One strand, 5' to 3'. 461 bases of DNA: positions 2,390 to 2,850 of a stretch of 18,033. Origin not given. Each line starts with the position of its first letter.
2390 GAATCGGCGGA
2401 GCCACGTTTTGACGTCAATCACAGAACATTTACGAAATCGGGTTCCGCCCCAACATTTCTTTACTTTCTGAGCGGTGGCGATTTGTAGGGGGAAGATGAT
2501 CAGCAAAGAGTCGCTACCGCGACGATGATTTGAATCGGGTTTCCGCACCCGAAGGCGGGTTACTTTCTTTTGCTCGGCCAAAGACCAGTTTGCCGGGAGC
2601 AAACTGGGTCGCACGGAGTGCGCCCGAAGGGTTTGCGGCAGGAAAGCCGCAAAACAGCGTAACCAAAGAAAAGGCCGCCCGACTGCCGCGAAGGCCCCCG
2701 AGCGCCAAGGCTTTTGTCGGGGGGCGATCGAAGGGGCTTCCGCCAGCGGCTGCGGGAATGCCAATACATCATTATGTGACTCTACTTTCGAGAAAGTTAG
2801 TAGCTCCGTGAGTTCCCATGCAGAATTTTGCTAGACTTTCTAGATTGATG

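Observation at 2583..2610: Dispersed CGGGA-loop hairpin family with covarying stems (2583-2610, 16412-16439 and every tandem-repeat unit)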

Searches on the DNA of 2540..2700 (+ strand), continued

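Call 60: search_with_rna_model(model_id=R1, sources=[L008, L009, L010, L012, L013, L014, L015, L017, L018, L019, L021, L023, L024, L025, L030, L031, L033, L034, L035, L036, L037, L039, L040, L042, L044, L046, L047, L048, L050, L051, L053, L054, L057, L058, L059, L061, L062, L064, L066, L069, L070, L071, L072, L073, L078, L079, L081, L082, L083, L084, L085, L086, L087, L088, L090, L091, L092, L096, L098, L099, L100, L101, L102, L103, L104, L105, L106, L107, L109, L111, L112, L113, L114, L117, L118, L119, L121, L122, L123, L124, L125], max_evalue=0.000001, make_alignment=true)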
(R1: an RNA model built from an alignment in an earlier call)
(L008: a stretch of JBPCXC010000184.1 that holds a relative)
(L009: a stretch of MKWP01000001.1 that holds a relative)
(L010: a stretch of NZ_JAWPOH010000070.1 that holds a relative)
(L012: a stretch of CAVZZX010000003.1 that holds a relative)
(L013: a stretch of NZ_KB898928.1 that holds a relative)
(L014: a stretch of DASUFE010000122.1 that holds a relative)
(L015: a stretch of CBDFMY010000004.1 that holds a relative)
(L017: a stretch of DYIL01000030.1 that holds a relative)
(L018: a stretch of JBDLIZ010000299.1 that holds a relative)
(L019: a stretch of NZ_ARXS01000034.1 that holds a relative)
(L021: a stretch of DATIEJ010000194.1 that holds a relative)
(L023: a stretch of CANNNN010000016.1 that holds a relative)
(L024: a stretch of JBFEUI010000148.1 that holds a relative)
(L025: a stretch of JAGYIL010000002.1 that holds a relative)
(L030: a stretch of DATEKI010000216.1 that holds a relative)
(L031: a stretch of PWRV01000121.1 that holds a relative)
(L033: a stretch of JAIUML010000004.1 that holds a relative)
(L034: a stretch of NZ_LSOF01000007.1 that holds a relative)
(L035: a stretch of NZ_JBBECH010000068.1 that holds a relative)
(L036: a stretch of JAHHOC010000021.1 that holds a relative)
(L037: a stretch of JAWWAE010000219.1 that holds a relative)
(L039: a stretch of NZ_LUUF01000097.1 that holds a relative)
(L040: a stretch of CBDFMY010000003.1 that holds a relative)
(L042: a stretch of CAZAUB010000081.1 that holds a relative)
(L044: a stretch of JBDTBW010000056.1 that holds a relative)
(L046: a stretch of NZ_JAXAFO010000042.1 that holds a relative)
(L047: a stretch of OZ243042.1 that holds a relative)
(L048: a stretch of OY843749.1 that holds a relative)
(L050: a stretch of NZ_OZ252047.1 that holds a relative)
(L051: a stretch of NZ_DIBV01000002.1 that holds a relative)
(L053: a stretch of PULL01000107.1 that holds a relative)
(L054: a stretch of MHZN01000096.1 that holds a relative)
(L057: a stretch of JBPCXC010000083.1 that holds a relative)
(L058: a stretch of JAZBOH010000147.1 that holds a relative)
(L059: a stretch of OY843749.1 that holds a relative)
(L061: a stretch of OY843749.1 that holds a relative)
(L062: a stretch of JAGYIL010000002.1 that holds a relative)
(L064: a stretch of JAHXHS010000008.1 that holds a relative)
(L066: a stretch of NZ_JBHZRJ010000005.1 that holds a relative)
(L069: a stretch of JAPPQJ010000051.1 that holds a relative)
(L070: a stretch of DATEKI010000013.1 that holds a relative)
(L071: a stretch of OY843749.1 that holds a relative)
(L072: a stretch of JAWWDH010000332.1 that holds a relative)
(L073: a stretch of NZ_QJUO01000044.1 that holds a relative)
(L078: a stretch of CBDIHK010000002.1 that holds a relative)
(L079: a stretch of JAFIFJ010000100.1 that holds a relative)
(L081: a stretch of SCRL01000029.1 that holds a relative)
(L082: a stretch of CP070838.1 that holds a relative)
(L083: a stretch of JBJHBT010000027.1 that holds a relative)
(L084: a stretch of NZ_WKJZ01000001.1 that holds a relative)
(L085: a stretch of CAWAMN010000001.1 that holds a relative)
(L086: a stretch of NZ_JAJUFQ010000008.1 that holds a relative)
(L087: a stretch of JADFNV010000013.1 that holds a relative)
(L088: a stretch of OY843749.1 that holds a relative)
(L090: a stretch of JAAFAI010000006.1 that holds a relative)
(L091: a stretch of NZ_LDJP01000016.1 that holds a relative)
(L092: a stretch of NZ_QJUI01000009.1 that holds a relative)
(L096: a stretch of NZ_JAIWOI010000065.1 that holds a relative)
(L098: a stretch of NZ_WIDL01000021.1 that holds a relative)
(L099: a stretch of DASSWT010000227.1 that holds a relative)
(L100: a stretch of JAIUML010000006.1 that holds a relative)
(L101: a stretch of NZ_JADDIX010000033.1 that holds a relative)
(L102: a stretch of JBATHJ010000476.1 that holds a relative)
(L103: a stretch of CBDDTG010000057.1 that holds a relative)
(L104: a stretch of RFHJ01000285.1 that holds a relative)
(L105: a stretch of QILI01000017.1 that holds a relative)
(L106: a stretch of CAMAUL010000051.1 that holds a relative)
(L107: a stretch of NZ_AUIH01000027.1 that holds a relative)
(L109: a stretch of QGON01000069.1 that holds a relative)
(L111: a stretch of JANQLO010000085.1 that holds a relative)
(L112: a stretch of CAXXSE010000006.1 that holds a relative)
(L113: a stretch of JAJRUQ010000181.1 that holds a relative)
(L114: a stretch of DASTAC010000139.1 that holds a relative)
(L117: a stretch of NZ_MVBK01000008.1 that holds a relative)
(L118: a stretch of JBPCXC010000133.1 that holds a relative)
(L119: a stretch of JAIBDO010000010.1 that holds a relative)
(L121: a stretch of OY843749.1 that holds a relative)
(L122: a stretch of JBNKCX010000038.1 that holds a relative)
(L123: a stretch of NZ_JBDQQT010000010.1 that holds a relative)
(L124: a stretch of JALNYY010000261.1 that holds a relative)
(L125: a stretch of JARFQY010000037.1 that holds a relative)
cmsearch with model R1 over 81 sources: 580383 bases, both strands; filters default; matches with E-value up to 0.000001: 98.
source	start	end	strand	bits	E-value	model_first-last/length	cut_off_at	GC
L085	4327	4405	+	86.9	8.3e-17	1-79/79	no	0.68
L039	3502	3581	+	85.9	1.4e-16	1-79/79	no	0.59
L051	1922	2000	+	84.7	2.6e-16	1-79/79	no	0.59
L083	624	701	+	82.9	6.4e-16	1-79/79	no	0.63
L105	4458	4535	-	82.8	6.9e-16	1-79/79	no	0.6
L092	4244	4323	+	82.5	8.1e-16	1-79/79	no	0.6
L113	3491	3568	-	81.8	1.1e-15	1-79/79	no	0.45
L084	4579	4659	-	81.7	1.2e-15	1-79/79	no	0.57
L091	497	577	+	81.4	1.4e-15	1-79/79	no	0.58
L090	3253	3331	-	81.2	1.5e-15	1-79/79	no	0.63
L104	672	750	-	80.6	2.1e-15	1-79/79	no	0.61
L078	6937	7015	-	80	2.8e-15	1-79/79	no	0.48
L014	6217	6293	+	79.6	3.5e-15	1-79/79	no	0.57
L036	7747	7825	+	78.9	4.9e-15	1-79/79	no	0.56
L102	744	822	+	78.9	4.9e-15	1-79/79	no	0.49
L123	5730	5809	+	78.7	5.5e-15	1-79/79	no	0.65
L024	4576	4654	-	77.4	1.1e-14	1-79/79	no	0.58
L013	6261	6339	-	77.3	1.1e-14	1-79/79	no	0.67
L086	2383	2461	+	76.6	1.6e-14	1-79/79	no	0.65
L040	5392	5469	-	76.5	1.7e-14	1-79/79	no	0.56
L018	6630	6707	+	76.4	1.8e-14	1-79/79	no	0.59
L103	134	213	-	76.2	2e-14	1-79/79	no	0.61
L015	5683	5760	-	76.1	2e-14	1-79/79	no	0.58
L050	4041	4118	+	76.1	2e-14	1-79/79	no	0.58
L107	2326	2403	-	75.8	2.4e-14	1-79/79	no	0.56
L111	6909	6987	+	75.7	2.5e-14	1-79/79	no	0.65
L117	5455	5533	-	75.5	2.7e-14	1-79/79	no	0.65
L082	443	520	+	75.4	3e-14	1-79/79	no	0.5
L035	6960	7037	-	75.3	3.1e-14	1-79/79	no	0.55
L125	6103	6178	-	75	3.6e-14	1-79/79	no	0.59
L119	1193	1268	+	74.3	5e-14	1-79/79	no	0.58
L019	5157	5237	+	74.2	5.4e-14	1-79/79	no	0.56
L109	3305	3383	-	74.2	5.4e-14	1-79/79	no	0.57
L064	3820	3895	-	73.4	8.1e-14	1-79/79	no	0.67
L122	3194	3271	-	73.1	9.3e-14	1-79/79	no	0.64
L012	1427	1504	+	73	9.8e-14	1-79/79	no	0.59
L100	4732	4809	-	73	1e-13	1-79/79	no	0.56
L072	3676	3756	+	72.7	1.2e-13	1-79/79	no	0.54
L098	4863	4942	+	72.4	1.3e-13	1-79/79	no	0.61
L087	7866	7942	+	71.6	2e-13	1-79/79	no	0.61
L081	3145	3223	-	71.3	2.4e-13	1-79/79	no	0.61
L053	3302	3380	-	71.3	2.4e-13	1-79/79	no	0.7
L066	123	200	-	71.2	2.4e-13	1-79/79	no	0.56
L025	842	919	+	70.9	3e-13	1-79/79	no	0.56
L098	2026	2108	+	70.8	3.1e-13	1-79/79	no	0.6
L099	2214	2291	+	70.6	3.4e-13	1-79/79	no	0.55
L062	1760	1837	+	70.6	3.4e-13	1-79/79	no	0.55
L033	7882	7959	+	70.5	3.5e-13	1-79/79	no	0.63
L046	6393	6471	-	69.4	6.1e-13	1-79/79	no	0.61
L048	74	143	+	69.3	6.5e-13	1-79/79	no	0.6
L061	4359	4428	-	69.3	6.5e-13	1-79/79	no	0.6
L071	7834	7903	-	69.3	6.5e-13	1-79/79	no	0.6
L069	645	714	+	69.3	6.6e-13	1-79/79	no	0.56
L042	1756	1824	-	69.1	7.2e-13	1-79/79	no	0.52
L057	788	867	-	69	7.8e-13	1-79/79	no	0.55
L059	1532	1601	+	68.6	9.4e-13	1-79/79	no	0.5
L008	2469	2547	+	68.6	9.5e-13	1-79/79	no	0.63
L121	4058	4127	+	68.3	1.1e-12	1-79/79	no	0.47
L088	921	991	+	68.2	1.2e-12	1-79/79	no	0.46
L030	2017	2105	+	68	1.3e-12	1-79/79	no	0.65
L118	3680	3756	+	67.6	1.6e-12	1-79/79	no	0.56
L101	2703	2782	-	67.6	1.6e-12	1-79/79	no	0.62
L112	5051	5129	+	67.5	1.6e-12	1-79/79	no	0.56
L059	7344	7414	+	67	2.1e-12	1-79/79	no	0.48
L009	1107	1183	-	65.5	4.6e-12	1-79/79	no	0.75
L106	6057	6125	-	65.1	5.6e-12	1-79/79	no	0.61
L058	7548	7622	-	63.9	1e-11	1-79/79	no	0.56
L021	5616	5691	-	63.7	1.1e-11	1-79/79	no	0.75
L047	3146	3215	+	62.7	1.9e-11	1-79/79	no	0.54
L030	2572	2649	-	62.5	2.1e-11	1-79/79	no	0.76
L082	372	442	+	61.4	3.7e-11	1-79/79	no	0.62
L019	6538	6619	-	61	4.5e-11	1-79/79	no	0.65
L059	1658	1728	+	60.5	5.9e-11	1-79/79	no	0.58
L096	1318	1397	-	60.3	6.4e-11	1-79/79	no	0.47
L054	927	1007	+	60.2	6.7e-11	1-79/79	no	0.58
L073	6758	6837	-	59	1.2e-10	1-79/79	no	0.55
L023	4301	4375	+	58.8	1.4e-10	1-79/79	no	0.69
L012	1777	1864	+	58.7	1.4e-10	1-79/79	no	0.62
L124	1618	1692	+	58.5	1.6e-10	1-79/79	no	0.68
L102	646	724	-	58.5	1.6e-10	1-79/79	no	0.46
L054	6878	6949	+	58.4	1.7e-10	1-79/79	no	0.57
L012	1590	1677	+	58.3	1.8e-10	1-79/79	no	0.6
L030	2276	2364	+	58.2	1.9e-10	1-79/79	no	0.54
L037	216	294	+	57.4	2.9e-10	1-79/79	no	0.68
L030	7838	7914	-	55.6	7.1e-10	1-79/79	no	0.62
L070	55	132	+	55.1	9e-10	1-79/79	no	0.73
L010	6868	6942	-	54.9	1e-09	1-79/79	no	0.63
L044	7847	7923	-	54.4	1.3e-09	1-79/79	no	0.77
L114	982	1057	+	54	1.6e-09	1-79/79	no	0.75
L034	211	291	-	53.1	2.5e-09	1-79/79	no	0.59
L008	5675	5753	+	51.1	6.8e-09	1-79/79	no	0.58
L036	7676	7737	+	50.4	9.7e-09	1-79/79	no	0.53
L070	4107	4183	-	47.1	5.3e-08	1-79/79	no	0.77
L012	1939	2016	+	46.6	6.8e-08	1-79/79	no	0.65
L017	319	399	+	46.4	7.8e-08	1-79/79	no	0.59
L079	7612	7666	+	44.3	2.2e-07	1-56/79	3'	0.75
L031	1419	1496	+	44.3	2.2e-07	1-79/79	no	0.74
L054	6950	7022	+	44.1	2.4e-07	1-79/79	no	0.56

Alignment A2: 98 matches aligned to the model, 131 columns, each read 5' to 3' on its own strand. Consensus structure (alignment columns), stored with it:
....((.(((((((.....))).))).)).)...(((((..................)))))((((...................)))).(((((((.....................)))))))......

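Call 62: build_rna_model(alignment_id=A2)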
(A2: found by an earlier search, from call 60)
Model R2 built from alignment A2 (98 sequences, 131 columns); structure: stored with the alignment.
model positions 79; base pairs 25; branch points 3; effective number of sequences 4.7; information 0.717 bits per position. Calibrated on 0.2 Mb of random sequence (short: E-values are rough).
structure used (alignment columns):
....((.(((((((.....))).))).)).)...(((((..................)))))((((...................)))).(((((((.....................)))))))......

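Call 63: search_with_rna_model(model_id=R2, sources=[window, L126, L127, L016, L029, L075, L108, L115], filters=off, max_evalue=1, show_alignments=0)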
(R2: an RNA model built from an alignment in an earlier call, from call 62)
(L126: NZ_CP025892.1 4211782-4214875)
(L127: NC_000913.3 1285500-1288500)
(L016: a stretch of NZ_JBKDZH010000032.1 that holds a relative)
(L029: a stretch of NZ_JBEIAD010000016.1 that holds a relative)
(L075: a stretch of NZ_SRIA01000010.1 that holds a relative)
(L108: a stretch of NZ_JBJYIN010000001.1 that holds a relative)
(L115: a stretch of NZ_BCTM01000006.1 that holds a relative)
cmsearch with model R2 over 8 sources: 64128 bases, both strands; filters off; matches with E-value up to 1: 25.
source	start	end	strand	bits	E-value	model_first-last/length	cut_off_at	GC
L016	7189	7268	+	85.2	8.9e-18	1-79/79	no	0.54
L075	6364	6442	+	82.5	3.6e-17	1-79/79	no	0.57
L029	3769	3849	-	77.7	4.4e-16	1-79/79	no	0.53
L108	2624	2702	-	77.2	5.8e-16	1-79/79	no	0.52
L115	5756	5835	+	76.8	7.1e-16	1-79/79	no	0.59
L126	1501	1580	+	75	1.8e-15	1-79/79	no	0.65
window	2581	2658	+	70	2.5e-14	1-79/79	no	0.62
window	17954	18022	-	66.3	1.7e-13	1-79/79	no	0.67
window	56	124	-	65.3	2.8e-13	1-79/79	no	0.7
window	16409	16486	+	62.7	1.1e-12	1-79/79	no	0.65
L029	3695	3768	-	50.4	6.6e-10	5-79/79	no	0.61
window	182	250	-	48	2.2e-09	1-79/79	no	0.75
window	1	55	-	27.7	8.5e-05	5-73/79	no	0.73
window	125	181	-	23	0.001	5-73/79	no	0.79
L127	1582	1656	-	22.7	0.0012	1-79/79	no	0.67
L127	1226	1300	-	21.2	0.0025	1-79/79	no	0.65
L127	1879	1953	-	19.8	0.0052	1-79/79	no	0.57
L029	3535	3594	-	17.3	0.019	1-79/79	no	0.65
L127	1404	1489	-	16.9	0.024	1-79/79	no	0.64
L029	3745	3826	+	16.8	0.025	1-79/79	no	0.54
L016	6985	7072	-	16.5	0.029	1-79/79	no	0.62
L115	5551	5635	-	12.2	0.28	1-79/79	no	0.66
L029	3516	3530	-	11.8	0.35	9-23/79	no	0.93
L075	7035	7127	-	10.6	0.65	1-79/79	no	0.63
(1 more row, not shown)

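Call 82: search_with_rna_model(model_id=R2, sources=[L179, L182, L183], filters=off, max_evalue=0.01)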
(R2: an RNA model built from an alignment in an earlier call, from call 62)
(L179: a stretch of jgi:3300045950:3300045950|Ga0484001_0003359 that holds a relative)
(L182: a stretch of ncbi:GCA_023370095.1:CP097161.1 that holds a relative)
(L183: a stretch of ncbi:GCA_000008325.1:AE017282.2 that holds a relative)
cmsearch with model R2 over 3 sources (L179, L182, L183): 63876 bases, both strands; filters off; matches with E-value up to 0.01: 3.
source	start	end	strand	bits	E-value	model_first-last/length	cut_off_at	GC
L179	12042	12119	+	70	2.4e-14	1-79/79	no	0.62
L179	9580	9648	-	66.3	1.7e-13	1-79/79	no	0.67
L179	9649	9711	-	43.7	2.1e-08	1-79/79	no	0.78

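Call 92: search_rna_families(source=window, start=2540, end=2700, threshold=evalue, max_evalue=10, show_alignments=1)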
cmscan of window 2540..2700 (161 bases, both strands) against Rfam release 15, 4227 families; matches with E-value up to 10: 7.
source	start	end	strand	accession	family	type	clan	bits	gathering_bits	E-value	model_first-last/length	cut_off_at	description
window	2540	2615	+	RF01056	Magnesium-II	Cis-reg; riboswitch;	-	11.9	40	3.8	32-115/115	5'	Magnesium riboswitch aptamer (Magnesium responsive RNA element)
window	2589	2653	+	RF02206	WT1-AS_4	Gene; lncRNA;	-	11.8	60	2.4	1-134/134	no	WT1 antisense RNA conserved region 4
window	2626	2700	-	RF02770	Ysr224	Gene; sRNA;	-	11.6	70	4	26-107/107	5'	Yersinia sRNA 224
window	2620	2649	-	RF01716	PhotoRC-I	Cis-reg;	-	10.5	45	1.9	1-44/44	no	PhotoRC-I RNA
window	2588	2652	+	RF02195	TP53TG1_1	Gene; lncRNA;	-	9.2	40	8.3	94-153/153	no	TP53 target 1 conserved region 1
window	2546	2594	-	RF03050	RAGATH-25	Gene; sRNA;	-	9.1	49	8.7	1-50/50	no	RAGATH-25 RNA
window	2541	2700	-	RF02919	ilvB-OMG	Cis-reg;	-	7.8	95.9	3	60-209/209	5'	ilvB-OMG RNA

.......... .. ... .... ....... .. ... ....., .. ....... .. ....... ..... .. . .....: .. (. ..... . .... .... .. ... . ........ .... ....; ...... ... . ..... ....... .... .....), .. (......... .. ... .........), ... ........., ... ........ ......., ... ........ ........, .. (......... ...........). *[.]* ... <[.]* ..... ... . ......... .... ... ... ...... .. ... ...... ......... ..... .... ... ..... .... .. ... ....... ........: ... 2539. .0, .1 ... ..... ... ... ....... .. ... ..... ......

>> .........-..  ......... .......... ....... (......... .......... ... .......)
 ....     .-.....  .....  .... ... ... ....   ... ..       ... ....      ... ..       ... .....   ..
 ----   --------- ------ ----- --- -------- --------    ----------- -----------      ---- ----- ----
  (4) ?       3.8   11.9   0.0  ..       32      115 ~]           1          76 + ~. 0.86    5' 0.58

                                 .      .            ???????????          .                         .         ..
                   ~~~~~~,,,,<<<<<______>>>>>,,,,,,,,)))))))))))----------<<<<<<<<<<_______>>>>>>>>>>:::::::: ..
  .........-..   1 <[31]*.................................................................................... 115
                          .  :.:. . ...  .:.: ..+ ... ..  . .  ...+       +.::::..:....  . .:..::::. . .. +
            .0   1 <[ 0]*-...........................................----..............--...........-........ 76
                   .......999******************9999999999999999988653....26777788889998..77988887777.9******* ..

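Call 94: search_with_rna_model(model_id=R2, sources=[L185, L186, L187, L188, L189, L190, L191, L192, L193, L194, L195, L196, L197, L198, L199, L200, L201], max_evalue=0.001)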
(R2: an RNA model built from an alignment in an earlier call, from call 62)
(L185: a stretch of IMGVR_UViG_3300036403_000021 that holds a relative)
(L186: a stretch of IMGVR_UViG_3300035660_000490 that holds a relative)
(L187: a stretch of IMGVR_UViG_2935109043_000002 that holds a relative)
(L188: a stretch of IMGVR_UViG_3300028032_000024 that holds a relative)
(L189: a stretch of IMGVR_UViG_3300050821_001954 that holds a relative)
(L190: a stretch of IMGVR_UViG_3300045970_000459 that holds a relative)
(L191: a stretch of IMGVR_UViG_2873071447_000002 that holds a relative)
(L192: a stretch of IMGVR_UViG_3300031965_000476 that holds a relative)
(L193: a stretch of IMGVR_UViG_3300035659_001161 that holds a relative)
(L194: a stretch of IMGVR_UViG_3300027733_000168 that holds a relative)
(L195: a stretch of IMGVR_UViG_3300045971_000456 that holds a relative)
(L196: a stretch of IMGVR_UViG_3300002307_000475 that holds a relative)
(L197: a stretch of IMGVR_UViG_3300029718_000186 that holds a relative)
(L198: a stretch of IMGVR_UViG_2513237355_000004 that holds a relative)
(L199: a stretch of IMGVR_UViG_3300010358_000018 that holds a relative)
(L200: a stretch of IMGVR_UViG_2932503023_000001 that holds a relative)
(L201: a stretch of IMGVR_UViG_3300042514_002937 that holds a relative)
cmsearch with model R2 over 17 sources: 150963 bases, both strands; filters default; matches with E-value up to 0.001: 3.
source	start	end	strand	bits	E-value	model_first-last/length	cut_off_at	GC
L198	5643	5722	-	80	3.2e-16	1-79/79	no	0.64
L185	597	676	-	77.2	1.3e-15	1-79/79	no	0.66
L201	74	153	+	77.2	1.3e-15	1-79/79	no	0.66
